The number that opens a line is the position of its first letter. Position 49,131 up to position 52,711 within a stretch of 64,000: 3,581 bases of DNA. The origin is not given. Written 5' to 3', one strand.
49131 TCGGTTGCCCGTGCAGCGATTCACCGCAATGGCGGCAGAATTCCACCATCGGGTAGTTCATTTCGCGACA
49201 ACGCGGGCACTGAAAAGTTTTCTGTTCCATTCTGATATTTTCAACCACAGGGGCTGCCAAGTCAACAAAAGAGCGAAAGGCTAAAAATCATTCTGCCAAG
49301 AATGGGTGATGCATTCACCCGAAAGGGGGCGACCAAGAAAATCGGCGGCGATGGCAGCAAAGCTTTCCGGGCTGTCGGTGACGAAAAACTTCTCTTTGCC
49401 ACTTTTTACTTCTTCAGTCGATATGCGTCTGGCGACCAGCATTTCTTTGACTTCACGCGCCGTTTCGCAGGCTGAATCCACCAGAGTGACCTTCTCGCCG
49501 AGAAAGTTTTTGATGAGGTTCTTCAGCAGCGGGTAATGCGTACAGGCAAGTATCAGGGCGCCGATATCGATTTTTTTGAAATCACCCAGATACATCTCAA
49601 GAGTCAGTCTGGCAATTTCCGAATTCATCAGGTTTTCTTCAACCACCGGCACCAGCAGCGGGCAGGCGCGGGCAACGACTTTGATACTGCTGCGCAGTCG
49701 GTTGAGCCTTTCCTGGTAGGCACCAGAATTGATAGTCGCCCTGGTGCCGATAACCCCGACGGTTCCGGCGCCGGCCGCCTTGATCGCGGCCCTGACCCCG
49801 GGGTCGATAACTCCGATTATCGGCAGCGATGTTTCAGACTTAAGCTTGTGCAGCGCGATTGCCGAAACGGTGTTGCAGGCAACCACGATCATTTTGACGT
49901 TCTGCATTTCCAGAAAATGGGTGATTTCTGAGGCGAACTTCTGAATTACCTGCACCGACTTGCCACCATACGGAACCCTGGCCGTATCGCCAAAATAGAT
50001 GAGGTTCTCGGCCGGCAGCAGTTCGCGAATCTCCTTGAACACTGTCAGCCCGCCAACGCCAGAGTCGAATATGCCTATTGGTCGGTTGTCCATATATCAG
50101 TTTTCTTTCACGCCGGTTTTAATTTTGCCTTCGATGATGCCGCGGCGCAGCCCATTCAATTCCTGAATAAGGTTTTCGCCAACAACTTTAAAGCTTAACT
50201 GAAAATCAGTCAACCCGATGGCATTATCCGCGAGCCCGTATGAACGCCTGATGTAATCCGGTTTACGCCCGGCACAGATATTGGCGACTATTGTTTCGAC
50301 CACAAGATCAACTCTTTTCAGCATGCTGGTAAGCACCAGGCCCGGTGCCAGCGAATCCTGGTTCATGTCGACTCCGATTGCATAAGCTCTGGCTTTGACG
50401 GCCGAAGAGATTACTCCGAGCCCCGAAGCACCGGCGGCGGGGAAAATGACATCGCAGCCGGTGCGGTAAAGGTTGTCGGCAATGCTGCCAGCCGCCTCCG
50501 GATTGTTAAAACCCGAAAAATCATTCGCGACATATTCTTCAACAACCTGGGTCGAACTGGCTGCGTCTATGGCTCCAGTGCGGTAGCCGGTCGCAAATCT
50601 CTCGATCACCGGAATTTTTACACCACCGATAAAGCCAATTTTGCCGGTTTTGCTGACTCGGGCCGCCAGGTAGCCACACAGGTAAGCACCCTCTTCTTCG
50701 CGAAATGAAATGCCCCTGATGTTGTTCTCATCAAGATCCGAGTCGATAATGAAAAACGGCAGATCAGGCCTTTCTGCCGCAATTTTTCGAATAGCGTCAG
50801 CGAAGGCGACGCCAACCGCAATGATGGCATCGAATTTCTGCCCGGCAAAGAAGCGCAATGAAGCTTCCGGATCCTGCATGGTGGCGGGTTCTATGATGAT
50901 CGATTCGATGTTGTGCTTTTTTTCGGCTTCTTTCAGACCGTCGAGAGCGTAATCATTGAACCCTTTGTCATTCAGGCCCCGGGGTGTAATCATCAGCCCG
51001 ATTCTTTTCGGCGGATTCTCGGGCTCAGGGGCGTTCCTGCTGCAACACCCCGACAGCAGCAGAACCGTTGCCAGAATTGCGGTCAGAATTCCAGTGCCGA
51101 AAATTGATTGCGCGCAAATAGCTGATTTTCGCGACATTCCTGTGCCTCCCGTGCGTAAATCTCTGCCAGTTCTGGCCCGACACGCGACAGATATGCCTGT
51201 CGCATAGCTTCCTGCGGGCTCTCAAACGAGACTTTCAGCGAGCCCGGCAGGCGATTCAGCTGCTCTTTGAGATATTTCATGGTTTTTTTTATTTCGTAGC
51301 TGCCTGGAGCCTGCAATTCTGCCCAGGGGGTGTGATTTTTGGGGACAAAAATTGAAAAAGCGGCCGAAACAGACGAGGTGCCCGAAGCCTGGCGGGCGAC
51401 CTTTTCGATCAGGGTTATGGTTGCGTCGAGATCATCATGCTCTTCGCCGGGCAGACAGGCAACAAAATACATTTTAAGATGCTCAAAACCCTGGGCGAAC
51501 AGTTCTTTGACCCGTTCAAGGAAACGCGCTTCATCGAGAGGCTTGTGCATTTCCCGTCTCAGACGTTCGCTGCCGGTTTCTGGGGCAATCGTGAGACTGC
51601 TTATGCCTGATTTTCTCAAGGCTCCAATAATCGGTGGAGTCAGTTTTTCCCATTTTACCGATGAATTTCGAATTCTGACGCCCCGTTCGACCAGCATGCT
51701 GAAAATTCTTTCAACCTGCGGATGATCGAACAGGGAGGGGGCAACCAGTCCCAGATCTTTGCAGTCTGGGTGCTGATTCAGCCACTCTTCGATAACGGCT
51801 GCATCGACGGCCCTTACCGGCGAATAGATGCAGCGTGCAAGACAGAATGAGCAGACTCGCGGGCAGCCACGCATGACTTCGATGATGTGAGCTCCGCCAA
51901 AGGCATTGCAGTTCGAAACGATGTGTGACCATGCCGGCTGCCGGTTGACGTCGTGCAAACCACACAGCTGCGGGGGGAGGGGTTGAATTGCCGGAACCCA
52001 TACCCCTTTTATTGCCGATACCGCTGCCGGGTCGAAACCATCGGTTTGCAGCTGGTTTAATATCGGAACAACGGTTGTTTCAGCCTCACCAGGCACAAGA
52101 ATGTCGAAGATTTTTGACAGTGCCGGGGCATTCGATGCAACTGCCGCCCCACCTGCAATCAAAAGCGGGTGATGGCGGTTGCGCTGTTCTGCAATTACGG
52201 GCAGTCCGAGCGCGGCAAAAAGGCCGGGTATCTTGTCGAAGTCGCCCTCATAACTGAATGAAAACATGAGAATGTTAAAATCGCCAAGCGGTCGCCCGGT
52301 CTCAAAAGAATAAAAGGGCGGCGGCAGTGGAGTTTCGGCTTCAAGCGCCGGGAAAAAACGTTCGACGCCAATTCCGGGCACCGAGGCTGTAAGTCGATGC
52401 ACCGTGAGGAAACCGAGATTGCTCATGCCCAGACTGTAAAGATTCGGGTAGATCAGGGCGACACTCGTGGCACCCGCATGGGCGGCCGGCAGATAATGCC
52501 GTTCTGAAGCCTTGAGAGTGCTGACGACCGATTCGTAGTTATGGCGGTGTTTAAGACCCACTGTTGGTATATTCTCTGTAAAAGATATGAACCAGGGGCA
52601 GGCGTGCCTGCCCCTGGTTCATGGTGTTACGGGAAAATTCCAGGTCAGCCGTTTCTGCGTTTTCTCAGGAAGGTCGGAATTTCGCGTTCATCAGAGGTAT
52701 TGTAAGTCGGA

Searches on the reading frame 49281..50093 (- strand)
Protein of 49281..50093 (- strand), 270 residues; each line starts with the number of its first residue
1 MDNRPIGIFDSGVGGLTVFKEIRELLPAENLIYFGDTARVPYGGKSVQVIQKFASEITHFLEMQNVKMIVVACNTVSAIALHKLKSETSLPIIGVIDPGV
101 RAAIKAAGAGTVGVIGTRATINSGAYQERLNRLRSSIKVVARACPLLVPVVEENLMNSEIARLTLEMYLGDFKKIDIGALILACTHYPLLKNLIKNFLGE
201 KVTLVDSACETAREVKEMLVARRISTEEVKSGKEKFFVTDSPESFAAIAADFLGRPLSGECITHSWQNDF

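Call 63: search_protein_families(library=pfam, proteins=[window:49281-50093:-], max_evalue=0.00001)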
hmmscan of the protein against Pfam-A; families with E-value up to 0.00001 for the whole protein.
window:49281-50093:- (270 aa): 1 family
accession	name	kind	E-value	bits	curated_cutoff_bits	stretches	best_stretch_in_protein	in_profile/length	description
PF01177.27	Asp_Glu_race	-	8e-22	78.5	31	1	15-213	9-209/211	Asp/Glu/Hydantoin racemase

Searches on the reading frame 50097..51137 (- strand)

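Call 63: search_protein_families(library=pfam, proteins=[window:50097-51137:-], max_evalue=0.00001)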
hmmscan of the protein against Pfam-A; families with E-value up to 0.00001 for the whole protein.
window:50097-51137:- (346 aa): 2 families
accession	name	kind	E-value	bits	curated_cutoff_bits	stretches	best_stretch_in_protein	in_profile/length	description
PF02608.20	Bmp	-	5e-61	206.7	24.1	1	49-340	6-296/301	ABC transporter substrate-binding protein PnrA-like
PF13407.12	Peripla_BP_4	-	2.4e-07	31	35.1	1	54-261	7-221/258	Periplasmic binding protein domain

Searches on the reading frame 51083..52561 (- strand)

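Call 63: search_protein_families(library=pfam, proteins=[window:51083-52561:-], max_evalue=0.00001)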
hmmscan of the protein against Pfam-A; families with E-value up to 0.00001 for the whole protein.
window:51083-52561:- (492 aa): 2 families
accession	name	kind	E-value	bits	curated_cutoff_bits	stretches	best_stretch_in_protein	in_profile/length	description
PF19864.5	Radical_SAM_N2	-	2.6e-20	72.9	29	1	50-173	1-127/151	Radical SAM proteins, N-terminal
PF04055.27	Radical_SAM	-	4e-13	50.3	29.5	1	227-384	1-165/166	Radical SAM superfamily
